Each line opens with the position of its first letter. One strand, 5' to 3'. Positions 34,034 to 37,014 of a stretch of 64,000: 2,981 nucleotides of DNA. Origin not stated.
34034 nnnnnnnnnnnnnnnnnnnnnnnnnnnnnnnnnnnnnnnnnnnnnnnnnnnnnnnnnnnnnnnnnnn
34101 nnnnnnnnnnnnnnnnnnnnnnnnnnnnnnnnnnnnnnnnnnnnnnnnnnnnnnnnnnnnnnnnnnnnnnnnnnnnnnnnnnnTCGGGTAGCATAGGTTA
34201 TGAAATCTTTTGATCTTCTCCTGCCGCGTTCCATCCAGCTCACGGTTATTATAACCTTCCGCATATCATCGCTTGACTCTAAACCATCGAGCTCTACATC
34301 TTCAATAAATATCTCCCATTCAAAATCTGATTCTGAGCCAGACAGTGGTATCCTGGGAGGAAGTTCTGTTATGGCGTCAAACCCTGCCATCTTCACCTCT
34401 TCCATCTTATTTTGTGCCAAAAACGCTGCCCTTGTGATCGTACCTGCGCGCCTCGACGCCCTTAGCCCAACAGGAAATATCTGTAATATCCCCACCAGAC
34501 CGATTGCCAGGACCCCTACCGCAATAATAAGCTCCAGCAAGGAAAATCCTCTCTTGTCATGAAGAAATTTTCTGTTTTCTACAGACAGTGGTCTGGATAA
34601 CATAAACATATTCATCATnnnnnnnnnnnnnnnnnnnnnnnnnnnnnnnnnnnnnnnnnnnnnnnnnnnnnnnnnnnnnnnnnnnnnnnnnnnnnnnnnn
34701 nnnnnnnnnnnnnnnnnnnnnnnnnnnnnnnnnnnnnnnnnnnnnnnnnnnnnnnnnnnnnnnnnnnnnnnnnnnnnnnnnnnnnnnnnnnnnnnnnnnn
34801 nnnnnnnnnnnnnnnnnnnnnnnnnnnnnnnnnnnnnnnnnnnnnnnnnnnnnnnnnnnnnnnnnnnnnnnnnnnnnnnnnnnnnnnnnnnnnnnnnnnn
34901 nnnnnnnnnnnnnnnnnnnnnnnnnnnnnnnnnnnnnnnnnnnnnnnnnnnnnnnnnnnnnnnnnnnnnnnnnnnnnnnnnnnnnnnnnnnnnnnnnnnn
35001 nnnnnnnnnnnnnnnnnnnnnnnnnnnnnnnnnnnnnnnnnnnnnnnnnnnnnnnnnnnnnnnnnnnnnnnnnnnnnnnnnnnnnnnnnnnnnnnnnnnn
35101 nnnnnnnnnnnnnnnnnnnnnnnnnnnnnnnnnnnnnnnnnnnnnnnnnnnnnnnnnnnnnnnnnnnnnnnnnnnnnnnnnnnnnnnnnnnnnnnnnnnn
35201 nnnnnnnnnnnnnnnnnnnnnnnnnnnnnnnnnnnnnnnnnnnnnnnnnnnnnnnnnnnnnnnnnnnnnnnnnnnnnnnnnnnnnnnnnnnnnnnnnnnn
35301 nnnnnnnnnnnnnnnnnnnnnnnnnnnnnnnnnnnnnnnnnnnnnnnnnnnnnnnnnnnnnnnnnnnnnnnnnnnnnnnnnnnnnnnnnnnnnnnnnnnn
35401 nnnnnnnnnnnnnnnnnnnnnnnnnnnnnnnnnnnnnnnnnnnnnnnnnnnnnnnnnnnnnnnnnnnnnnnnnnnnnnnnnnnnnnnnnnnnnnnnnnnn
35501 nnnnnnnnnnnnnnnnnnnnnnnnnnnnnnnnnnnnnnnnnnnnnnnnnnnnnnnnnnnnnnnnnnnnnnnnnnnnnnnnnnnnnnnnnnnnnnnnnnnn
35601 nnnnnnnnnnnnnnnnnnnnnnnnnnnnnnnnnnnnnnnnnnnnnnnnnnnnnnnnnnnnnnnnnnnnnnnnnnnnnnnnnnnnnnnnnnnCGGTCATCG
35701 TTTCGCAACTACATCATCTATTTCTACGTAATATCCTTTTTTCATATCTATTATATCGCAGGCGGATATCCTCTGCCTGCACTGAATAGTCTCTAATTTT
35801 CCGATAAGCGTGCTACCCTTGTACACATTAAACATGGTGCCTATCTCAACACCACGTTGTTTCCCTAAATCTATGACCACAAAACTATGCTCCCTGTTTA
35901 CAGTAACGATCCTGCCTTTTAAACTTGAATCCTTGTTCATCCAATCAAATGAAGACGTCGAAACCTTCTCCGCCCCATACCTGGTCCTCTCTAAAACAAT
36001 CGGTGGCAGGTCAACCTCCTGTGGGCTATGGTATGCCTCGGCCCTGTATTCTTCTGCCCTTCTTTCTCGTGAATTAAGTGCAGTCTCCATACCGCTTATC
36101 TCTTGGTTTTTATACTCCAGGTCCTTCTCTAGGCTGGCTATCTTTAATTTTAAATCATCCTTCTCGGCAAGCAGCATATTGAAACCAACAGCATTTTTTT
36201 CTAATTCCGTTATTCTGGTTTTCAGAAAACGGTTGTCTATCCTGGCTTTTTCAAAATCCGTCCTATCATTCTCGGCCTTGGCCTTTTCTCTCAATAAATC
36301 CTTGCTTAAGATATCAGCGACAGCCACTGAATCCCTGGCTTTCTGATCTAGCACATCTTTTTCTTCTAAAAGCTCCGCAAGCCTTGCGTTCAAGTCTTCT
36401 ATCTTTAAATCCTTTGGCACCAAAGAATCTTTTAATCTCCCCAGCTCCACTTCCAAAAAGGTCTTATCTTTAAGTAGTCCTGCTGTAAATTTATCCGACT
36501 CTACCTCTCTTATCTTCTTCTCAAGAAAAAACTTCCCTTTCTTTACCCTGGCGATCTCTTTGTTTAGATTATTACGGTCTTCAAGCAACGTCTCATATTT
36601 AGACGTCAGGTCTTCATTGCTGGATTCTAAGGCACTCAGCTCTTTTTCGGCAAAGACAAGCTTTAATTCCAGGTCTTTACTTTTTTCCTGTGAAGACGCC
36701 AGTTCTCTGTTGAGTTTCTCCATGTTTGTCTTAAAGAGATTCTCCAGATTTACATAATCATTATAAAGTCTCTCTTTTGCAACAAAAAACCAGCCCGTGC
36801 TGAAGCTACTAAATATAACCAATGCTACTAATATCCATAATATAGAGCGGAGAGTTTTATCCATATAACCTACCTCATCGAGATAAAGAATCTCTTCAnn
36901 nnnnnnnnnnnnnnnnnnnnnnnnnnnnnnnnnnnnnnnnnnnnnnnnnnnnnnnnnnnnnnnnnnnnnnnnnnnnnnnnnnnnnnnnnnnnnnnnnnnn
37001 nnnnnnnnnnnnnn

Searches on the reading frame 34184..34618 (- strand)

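Call 61: search_protein_families(library=pfam, proteins=[window:34184-34618:-], max_evalue=0.001)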
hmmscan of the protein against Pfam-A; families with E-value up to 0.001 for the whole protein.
window:34184-34618:- (145 aa): 1 family
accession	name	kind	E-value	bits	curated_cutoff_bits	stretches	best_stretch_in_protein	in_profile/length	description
PF07963.17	N_methyl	-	1e-06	28.5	21.2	1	21-45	3-27/27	Prokaryotic N-terminal methylation motif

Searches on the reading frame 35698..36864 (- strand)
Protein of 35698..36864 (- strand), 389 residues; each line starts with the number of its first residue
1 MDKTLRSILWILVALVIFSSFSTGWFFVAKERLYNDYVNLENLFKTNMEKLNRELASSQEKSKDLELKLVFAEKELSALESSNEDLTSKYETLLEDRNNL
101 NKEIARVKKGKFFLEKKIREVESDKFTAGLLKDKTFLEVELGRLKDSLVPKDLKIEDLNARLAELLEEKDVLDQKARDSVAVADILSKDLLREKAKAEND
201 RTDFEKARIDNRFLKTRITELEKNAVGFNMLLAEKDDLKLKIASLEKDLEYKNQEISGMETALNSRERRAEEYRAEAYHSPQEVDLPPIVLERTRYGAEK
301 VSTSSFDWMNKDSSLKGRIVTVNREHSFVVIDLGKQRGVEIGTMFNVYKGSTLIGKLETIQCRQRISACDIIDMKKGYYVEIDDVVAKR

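Call 6: search_protein_families(library=pfam, proteins=[window:35698-36864:-], max_evalue=1)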
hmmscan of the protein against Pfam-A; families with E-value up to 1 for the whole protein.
window:35698-36864:- (389 aa): 4 families
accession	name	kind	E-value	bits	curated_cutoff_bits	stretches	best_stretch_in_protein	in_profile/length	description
PF02183.23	HALZ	-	0.016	15.8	28.1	1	73-108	4-39/43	Homeobox associated leucine zipper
PF06009.19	Laminin_II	-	0.022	15.2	33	1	40-109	26-97/138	Laminin Domain II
PF04977.20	DivIC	-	0.024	14.9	28.9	1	76-120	19-63/80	Septum formation initiator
PF18455.6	GBR2_CC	-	0.27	11.6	25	0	231-250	13-32/39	Gamma-aminobutyric acid type B receptor subunit 2 coiled-coil domain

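Call 77: search_protein_families(library=pfam, proteins=[window:35698-36864:-], max_evalue=0.1)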
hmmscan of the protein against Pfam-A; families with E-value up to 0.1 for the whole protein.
window:35698-36864:- (389 aa): 3 families
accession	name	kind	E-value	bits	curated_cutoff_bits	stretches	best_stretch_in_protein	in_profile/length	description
PF02183.23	HALZ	-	0.016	15.8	28.1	1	73-108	4-39/43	Homeobox associated leucine zipper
PF06009.19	Laminin_II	-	0.022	15.2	33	1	40-109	26-97/138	Laminin Domain II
PF04977.20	DivIC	-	0.024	14.9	28.9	1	76-120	19-63/80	Septum formation initiator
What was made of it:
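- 35695..36864 (-): Conserved 389-aa membrane-anchored coiled-coil protein downstream of RND2 (possible accessory or second adaptor). Only weak coiled-coil Pfam matches (calls 6, 77).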
